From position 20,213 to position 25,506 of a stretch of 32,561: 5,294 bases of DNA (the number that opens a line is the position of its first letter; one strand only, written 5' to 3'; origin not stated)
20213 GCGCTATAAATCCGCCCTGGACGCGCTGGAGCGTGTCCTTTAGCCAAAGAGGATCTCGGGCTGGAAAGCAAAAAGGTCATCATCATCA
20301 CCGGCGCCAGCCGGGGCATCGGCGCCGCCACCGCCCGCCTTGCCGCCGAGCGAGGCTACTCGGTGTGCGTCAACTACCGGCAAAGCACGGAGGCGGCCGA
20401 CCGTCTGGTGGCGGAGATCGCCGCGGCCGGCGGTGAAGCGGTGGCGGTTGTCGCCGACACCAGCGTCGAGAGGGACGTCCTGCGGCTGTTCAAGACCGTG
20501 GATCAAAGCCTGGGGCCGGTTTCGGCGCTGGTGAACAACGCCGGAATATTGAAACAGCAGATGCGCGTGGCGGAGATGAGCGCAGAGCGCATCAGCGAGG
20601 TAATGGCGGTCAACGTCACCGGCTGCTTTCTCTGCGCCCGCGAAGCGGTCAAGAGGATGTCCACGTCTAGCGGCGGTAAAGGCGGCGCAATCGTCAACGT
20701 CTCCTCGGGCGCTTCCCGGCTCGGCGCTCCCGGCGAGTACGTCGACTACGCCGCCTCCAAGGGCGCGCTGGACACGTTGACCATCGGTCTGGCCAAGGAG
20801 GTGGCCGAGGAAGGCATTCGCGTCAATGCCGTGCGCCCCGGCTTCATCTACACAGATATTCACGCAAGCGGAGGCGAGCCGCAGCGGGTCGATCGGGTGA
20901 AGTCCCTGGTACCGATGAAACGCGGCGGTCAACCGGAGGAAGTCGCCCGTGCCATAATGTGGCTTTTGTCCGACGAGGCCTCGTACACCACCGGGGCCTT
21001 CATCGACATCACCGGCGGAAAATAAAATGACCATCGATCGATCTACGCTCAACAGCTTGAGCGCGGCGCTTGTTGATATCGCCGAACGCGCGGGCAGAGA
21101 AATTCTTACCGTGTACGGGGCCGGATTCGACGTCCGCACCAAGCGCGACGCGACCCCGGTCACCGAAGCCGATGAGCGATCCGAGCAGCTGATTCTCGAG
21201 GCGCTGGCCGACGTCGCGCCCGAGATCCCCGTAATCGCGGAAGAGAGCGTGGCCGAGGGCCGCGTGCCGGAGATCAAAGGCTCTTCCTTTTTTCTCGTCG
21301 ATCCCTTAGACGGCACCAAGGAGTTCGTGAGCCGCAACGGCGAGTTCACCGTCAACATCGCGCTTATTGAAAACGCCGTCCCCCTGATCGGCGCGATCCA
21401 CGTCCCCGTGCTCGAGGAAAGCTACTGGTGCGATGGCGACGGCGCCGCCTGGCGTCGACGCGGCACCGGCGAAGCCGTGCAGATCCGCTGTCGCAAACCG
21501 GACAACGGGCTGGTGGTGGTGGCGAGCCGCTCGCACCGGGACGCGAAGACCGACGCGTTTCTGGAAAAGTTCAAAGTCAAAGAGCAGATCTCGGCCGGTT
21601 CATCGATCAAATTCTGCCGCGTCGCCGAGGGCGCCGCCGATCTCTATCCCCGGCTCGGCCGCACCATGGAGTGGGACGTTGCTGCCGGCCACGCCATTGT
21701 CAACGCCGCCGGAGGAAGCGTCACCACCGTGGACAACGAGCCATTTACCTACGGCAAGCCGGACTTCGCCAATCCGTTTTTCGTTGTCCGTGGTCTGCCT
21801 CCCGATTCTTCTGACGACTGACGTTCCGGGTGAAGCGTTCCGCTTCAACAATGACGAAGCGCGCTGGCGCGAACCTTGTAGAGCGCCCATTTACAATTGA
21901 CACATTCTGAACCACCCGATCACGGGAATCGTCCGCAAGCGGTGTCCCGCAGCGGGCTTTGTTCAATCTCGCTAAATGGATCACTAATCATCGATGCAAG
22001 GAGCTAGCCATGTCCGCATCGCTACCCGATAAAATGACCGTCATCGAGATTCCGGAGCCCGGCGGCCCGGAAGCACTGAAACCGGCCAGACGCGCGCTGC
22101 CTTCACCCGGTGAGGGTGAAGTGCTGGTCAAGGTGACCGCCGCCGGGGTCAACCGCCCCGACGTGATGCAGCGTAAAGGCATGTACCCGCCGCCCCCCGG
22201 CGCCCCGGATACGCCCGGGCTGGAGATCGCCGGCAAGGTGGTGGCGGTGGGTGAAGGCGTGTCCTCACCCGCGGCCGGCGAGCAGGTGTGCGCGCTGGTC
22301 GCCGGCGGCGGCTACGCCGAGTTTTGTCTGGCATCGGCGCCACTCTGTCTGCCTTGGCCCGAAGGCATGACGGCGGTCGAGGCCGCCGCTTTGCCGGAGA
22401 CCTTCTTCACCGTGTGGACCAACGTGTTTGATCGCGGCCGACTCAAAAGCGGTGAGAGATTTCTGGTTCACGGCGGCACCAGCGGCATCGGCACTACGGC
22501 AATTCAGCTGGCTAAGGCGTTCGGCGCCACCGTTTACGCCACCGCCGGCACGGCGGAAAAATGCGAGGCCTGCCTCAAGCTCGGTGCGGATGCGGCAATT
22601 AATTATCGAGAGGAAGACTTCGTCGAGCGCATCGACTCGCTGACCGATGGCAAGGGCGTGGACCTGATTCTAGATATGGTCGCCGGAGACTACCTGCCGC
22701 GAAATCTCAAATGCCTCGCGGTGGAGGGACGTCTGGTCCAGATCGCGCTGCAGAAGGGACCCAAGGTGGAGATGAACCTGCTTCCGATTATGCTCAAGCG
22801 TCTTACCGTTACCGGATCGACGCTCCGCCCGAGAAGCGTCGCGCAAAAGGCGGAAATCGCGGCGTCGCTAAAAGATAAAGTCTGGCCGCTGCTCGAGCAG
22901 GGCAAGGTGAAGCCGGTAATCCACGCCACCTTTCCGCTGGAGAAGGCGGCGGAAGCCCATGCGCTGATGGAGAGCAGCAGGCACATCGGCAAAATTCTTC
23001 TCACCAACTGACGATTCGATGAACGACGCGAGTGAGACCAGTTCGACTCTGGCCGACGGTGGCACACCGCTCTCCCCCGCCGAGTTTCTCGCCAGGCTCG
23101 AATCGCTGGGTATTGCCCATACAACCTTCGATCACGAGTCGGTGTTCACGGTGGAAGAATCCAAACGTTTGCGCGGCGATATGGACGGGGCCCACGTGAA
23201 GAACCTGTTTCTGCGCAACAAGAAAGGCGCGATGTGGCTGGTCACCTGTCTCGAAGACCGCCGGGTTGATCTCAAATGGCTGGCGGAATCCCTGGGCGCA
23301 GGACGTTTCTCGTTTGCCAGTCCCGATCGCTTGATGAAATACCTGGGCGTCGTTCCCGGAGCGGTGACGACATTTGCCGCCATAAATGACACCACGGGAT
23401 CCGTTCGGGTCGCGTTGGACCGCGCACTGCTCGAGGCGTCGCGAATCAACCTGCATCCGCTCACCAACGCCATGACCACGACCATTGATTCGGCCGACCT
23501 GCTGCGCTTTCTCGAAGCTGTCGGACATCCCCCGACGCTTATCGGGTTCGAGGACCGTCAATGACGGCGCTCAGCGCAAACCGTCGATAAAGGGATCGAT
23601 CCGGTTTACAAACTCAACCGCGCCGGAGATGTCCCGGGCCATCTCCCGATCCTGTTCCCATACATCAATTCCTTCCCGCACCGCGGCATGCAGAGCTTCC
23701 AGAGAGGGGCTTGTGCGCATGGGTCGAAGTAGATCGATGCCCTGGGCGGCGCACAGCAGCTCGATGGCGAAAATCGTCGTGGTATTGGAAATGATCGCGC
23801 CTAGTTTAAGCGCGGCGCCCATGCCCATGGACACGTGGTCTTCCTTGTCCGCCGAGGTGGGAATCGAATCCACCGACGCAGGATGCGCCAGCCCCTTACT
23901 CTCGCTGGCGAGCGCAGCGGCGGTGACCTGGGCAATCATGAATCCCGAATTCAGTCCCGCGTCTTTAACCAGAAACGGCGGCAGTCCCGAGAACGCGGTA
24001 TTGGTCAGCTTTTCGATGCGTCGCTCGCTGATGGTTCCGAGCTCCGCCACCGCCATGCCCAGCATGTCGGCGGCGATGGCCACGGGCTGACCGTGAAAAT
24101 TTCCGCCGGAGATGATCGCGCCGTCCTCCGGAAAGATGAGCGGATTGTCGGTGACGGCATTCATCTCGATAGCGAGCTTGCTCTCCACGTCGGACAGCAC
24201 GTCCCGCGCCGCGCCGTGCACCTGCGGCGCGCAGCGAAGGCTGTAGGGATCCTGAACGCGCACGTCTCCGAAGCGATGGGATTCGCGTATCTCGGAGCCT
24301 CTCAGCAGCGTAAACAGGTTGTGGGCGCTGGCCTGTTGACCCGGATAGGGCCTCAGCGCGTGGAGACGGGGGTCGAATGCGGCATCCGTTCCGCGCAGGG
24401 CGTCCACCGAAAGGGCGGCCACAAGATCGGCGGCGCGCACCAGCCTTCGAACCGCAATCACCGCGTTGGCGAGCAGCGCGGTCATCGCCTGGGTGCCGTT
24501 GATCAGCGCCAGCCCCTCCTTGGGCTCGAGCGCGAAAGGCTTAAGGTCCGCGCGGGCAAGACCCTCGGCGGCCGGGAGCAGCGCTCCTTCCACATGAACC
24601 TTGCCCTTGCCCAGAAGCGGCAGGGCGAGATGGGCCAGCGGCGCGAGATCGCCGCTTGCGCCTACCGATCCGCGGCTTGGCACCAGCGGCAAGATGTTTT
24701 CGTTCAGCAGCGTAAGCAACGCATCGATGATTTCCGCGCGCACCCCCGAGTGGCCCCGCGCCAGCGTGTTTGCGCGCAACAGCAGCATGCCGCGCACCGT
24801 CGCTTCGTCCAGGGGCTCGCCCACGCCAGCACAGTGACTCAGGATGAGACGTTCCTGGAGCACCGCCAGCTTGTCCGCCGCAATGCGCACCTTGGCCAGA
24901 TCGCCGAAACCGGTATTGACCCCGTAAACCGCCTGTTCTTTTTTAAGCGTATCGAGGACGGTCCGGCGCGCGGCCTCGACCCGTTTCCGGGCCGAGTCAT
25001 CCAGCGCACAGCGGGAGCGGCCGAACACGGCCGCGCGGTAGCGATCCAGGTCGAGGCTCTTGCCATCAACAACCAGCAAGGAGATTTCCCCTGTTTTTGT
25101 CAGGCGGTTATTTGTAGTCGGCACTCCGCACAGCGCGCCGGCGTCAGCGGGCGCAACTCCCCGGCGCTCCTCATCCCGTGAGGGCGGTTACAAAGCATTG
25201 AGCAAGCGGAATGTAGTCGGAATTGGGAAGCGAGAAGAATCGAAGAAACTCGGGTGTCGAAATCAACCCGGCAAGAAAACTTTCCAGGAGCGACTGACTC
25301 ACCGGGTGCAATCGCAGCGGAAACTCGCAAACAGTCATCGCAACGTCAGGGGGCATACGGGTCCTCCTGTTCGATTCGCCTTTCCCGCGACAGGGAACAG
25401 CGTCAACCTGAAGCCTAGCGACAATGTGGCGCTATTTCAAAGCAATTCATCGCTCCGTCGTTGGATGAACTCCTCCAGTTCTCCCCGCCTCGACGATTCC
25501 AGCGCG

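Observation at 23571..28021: Orphan non-Pyl MttB methyltransferase + OCD-family enzyme arranged head-to-tail with hutH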

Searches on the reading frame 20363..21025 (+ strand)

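Call 55: search_protein_families(library=pfam, proteins=[window:20363-21025:+], max_evalue=0.01)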
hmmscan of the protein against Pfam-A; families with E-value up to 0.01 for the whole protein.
window:20363-21025:+ (220 aa): 3 families
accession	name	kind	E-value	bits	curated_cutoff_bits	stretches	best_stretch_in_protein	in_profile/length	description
PF13561.12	adh_short_C2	-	4.8e-49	167.5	27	1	10-219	30-234/236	Enoyl-(Acyl carrier protein) reductase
PF00106.31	adh_short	-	4.2e-39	134.5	26.6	1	5-169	30-189/195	short chain dehydrogenase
PF08659.16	KR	-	1.6e-11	44.9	22.6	1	7-140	36-160/180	KR domain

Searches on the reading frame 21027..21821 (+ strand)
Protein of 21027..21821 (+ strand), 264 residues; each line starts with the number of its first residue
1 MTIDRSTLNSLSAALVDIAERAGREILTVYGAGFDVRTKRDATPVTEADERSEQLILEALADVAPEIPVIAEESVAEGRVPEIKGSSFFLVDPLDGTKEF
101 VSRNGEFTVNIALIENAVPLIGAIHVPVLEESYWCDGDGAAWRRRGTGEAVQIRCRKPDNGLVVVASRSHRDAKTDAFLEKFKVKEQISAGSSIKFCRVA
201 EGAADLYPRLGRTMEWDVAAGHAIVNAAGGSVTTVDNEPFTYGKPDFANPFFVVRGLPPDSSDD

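Call 3: search_protein_families(library=pfam, proteins=[window:21027-21821:+])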
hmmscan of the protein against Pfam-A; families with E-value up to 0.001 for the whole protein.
window:21027-21821:+ (264 aa): 1 family
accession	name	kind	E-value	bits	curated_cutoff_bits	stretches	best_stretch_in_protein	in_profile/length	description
PF00459.30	Inositol_P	-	3.3e-52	178.1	27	1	10-246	4-249/271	Inositol monophosphatase family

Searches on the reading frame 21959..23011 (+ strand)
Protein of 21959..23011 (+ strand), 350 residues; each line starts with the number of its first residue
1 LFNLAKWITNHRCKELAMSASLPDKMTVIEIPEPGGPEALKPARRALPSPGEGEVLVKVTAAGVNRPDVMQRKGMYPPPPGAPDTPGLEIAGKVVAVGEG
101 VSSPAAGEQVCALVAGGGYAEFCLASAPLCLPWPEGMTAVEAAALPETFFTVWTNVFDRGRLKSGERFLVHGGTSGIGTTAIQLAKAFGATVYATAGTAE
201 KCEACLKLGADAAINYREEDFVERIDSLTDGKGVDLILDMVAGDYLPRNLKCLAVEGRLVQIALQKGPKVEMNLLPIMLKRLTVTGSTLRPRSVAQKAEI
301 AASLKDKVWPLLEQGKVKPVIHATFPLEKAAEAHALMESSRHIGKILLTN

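Call 3: search_protein_families(library=pfam, proteins=[window:21959-23011:+])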
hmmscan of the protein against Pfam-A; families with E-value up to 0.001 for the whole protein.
window:21959-23011:+ (350 aa): 3 families
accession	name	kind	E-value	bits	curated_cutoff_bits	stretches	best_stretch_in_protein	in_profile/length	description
PF00107.32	ADH_zinc_N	-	4.1e-33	114.5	31.8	1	176-291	1-116/129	Zinc-binding dehydrogenase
PF13602.12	ADH_zinc_N_2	-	6.8e-29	101.9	27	1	208-348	1-134/134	Zinc-binding dehydrogenase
PF08240.17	ADH_N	-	1.4e-16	61.1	23.5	1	51-134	1-103/104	Alcohol dehydrogenase GroES-like domain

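Call 4: search_protein_families(library=ncbifam, proteins=[window:21959-23011:+])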
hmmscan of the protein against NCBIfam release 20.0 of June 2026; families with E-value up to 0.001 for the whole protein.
window:21959-23011:+ (350 aa): 26 families (the best 25 are shown)
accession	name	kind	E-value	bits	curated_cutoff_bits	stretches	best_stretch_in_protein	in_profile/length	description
TIGR02824.1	quinone_pig3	subfamily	2.1e-149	496.9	296.8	1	26-349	1-324/325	putative NAD(P)H quinone oxidoreductase, PIG3 family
NF041183.1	Pks2_ls1_myc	equivalog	5.7e-48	162.7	2400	1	30-348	1410-1727/2086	sulfolipid-1 biosynthesis phthioceranic/hydroxyphthioceranic acid synthase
NF008024.0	PRK10754.1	subfamily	7.3e-43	146.8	348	1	27-348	3-325/327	NADPH:quinone reductase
NF010344.0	PRK13771.1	subfamily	1.8e-34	119.2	349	2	154-349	152-332/334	putative alcohol dehydrogenase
TIGR02817.1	adh_fam_1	subfamily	3.1e-31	109.1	284.05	1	37-348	14-333/336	zinc-binding alcohol dehydrogenase family protein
NF041172.1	AcrlCoa_red_Thmprot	equivalog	4.6e-29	101.4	500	2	153-349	151-333/334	acryloyl-CoA reductase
TIGR01751.1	crot-CoA-red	equivalog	1.5e-24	86.4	378.55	1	117-228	140-253/398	crotonyl-CoA carboxylase/reductase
NF041097.1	keto_inos_dh_IolM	equivalog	3.6e-24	85.2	450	2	133-345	174-384/389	scyllo-inosose 3-dehydrogenase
TIGR02823.1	oxido_YhdH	subfamily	6.9e-22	77.7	297.25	1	52-347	26-321/324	acrylyl-CoA reductase family protein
TIGR00692.1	tdh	equivalog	6.9e-19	68.1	458.35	1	117-348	117-338/340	L-threonine 3-dehydrogenase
TIGR03989.1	Rxyl_3153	subfamily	1.8e-18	67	440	2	151-342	173-363/370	NDMA-dependent alcohol dehydrogenase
NF003808.0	PRK05396.1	equivalog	2.2e-16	59.7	380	1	164-348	163-338/341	L-threonine 3-dehydrogenase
NF058644.1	CurcmRedCuraProt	equivalog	2.8e-16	59.5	440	1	145-347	122-330/336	NADPH-dependent curcumin/dihydrocurcumin reductase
TIGR03451.1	mycoS_dep_FDH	equivalog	9.8e-16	57.5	512.9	2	156-264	168-277/358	S-(hydroxymethyl)mycothiol dehydrogenase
NF006940.0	PRK09422.1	equivalog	1.1e-15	57.5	344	1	115-320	113-315/338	alcohol dehydrogenase AdhP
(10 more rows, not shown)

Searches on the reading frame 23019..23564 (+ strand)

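Call 3: search_protein_families(library=pfam, proteins=[window:23019-23564:+])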
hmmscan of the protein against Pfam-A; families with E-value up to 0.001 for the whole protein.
window:23019-23564:+ (181 aa): 1 family
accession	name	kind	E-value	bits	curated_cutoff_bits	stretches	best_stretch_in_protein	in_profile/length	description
PF04073.20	tRNA_edit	-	3.8e-28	98.5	25.5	1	39-164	1-123/123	Aminoacyl-tRNA editing domain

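Call 4: search_protein_families(library=ncbifam, proteins=[window:23019-23564:+])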
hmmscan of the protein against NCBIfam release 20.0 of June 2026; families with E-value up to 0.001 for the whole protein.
window:23019-23564:+ (181 aa): 1 family
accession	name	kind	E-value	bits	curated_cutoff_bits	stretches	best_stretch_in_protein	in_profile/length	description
TIGR00011.1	YbaK_EbsC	equivalog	4.9e-05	23.1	153.25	1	43-167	27-146/152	Cys-tRNA(Pro) deacylase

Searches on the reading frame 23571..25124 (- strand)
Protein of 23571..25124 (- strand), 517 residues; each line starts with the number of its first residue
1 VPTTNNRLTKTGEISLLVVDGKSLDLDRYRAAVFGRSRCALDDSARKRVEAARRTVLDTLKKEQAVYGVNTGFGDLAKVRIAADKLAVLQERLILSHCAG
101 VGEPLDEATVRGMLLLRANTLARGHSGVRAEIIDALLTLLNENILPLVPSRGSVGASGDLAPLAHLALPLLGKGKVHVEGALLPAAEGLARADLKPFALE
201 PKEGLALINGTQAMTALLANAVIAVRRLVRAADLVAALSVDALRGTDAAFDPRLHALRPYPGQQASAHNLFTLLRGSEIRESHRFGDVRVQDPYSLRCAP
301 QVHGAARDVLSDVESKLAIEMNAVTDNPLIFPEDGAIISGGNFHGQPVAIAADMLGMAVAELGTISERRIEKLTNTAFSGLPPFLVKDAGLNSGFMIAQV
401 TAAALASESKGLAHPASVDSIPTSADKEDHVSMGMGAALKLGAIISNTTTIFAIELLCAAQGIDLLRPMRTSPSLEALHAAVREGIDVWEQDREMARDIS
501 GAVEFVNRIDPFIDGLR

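Call 3: search_protein_families(library=pfam, proteins=[window:23571-25124:-])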
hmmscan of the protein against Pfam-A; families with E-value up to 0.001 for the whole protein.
window:23571-25124:- (517 aa): 1 family
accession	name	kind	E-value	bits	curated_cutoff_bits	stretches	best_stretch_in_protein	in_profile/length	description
PF00221.24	Lyase_aromatic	-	2.7e-195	649.9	27.3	1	24-484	1-466/466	Aromatic amino acid lyase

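Call 4: search_protein_families(library=ncbifam, proteins=[window:23571-25124:-])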
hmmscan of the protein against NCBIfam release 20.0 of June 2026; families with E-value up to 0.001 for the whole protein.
window:23571-25124:- (517 aa): 8 families
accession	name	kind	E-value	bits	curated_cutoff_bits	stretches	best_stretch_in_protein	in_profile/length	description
NF006871.0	PRK09367.1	subfamily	5.2e-212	705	524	1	17-507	4-493/505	histidine ammonia-lyase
TIGR01225.1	hutH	equivalog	4.6e-207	688.5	539.15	1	18-507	2-490/506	histidine ammonia-lyase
TIGR03832.1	Tyr_2_3_mutase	equivalog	1.5e-122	409.7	501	1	19-500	1-501/507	tyrosine 2,3-aminomutase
TIGR04475.1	Phe_D_beta_mut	equivalog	9.3e-113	377.6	800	1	21-497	7-500/510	phenylalanine aminomutase (D-beta-phenylalanine forming)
NF053541.1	FlxA_rubin_TAL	equivalog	3.2e-103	345.8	700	1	25-506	2-496/498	flexirubin biosynthesis tyrosine ammonia-lyase FlxA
NF041222.1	BagA_FevW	exception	3.3e-96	323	1000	1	19-506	3-514/529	bagremycin/ferroverdin biosynthesis tyrosine ammonia-lyase BagA/FevW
TIGR01226.1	phe_am_lyase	equivalog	2e-80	271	519.15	1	15-470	31-504/680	phenylalanine ammonia-lyase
TIGR04473.1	taxol_Phe_23mut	exception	5.5e-53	180.2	1250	1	41-465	53-496/687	phenylalanine aminomutase (L-beta-phenylalanine forming)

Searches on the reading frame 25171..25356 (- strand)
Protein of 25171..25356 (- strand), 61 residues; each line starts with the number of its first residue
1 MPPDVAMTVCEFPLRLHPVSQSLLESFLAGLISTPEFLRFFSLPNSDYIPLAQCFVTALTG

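Call 3: search_protein_families(library=pfam, proteins=[window:25171-25356:-])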
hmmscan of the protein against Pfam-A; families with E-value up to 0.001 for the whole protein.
window:25171-25356:- (61 aa): 0 families

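Call 4: search_protein_families(library=ncbifam, proteins=[window:25171-25356:-])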
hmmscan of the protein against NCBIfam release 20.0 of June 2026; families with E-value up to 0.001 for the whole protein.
window:25171-25356:- (61 aa): 0 families

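Call 70: find_homologous_proteins(query=window:25171-25356:-, max_evalue=0.01)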
Query window:25171-25356:- (61 aa): 120 proteins with E <= 0.01 among 120 candidates.
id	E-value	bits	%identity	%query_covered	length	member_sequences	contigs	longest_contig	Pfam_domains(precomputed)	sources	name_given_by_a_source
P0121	2.1e-31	124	93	100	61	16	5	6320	-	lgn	-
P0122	2.7e-29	117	89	100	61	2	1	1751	-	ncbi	-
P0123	6.3e-29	116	90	100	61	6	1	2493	-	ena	-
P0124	6.3e-29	116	89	100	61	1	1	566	-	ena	-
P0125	2.2e-28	114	87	100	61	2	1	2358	-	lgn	-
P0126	4.0e-28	113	87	100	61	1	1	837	-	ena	-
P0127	4.4e-28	113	87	100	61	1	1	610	-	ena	-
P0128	5.8e-28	113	84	100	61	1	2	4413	-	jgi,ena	-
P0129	1.9e-27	111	85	100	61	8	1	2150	-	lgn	-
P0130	2.1e-27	111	85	100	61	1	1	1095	-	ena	-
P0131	2.1e-27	111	95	90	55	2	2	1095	-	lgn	-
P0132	7.1e-26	106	82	100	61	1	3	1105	-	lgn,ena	-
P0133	1.0e-25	106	82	100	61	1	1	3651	-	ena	-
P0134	7.0e-25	103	79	100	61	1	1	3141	-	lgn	-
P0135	1.0e-24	103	79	100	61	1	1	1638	-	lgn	-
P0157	2.3e-19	86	64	100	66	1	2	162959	-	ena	-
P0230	3.5e-10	57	57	97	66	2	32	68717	-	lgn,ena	-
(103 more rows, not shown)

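Call 71: find_encoding_contigs(protein=P0157, flank=5000, max_places=2)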
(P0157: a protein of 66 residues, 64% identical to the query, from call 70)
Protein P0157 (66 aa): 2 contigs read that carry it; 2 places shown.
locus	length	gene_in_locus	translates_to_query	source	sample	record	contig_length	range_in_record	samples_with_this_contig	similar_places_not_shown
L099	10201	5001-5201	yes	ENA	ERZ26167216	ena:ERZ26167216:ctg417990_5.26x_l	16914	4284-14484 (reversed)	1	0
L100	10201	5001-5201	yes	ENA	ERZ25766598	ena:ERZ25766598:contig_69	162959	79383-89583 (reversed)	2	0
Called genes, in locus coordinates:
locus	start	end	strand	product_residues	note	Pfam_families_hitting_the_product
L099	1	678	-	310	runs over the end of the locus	PF00528:BPD_transp_1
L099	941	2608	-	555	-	PF00496:SBP_bac_5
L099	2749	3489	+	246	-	PF06253:MTTB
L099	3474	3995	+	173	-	PF06253:MTTB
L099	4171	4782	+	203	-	-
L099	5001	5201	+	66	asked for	-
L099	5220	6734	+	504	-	PF00221:Lyase_aromatic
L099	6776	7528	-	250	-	PF00211:Guanylate_cyc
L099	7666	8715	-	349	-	PF00665:rve, PF13683:rve_3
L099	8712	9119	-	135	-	-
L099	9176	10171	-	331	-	PF19363:DUF5939 (weak)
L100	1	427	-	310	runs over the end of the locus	PF00528:BPD_transp_1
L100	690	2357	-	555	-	PF00496:SBP_bac_5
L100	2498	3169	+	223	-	PF06253:MTTB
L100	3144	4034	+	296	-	PF06253:MTTB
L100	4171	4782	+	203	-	-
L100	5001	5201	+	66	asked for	-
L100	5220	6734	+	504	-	PF00221:Lyase_aromatic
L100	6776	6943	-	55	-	-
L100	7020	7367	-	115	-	PF00211:Guanylate_cyc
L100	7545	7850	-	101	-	-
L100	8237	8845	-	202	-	-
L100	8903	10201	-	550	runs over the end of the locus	PF13555:AAA_29 (faint), PF00005:ABC_tran, PF05621:TniB (faint), PF13401:AAA_22 (faint), PF13304:AAA_21 (faint), PF00005:ABC_tran, PF02463:SMC_N (weak), PF08352:oligo_HPY (weak)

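Call 72: find_encoding_contigs(protein=P0230, flank=5000, max_places=3)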
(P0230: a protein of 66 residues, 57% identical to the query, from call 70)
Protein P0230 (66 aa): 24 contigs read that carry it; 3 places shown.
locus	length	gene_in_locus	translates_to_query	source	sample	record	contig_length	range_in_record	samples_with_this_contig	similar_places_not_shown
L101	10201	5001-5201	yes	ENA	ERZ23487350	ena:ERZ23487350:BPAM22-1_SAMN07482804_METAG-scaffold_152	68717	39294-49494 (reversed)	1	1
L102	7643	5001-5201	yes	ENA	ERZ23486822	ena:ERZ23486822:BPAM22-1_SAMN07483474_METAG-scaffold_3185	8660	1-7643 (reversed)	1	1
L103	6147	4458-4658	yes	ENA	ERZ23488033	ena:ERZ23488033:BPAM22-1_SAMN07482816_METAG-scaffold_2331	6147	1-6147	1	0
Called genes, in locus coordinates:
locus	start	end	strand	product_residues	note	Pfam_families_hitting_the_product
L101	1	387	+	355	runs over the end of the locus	PF04199:Cyclase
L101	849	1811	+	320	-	PF24827:AstE_AspA_cat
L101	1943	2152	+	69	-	-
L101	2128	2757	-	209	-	PF12766:Pyridox_oxase_2, PF01243:PNPOx_N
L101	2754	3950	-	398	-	PF05977:MFS_3, PF07690:MFS_1, PF00083:Sugar_tr (weak)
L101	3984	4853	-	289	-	PF00892:EamA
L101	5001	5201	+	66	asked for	-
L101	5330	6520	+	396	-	PF12118:SprA-related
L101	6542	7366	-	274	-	-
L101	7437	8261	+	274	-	PF00561:Abhydrolase_1 (faint), PF12146:Hydrolase_4 (weak), PF00326:Peptidase_S9 (weak), PF12146:Hydrolase_4 (weak)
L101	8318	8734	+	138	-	PF06429:Flg_bbr_C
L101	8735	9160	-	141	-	PF01592:NifU_N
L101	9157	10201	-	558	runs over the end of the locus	PF02348:CTP_transf_3 (weak), PF12804:NTP_transf_3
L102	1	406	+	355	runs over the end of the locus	PF04199:Cyclase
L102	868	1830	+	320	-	PF24827:AstE_AspA_cat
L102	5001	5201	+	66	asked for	-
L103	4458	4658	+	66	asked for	-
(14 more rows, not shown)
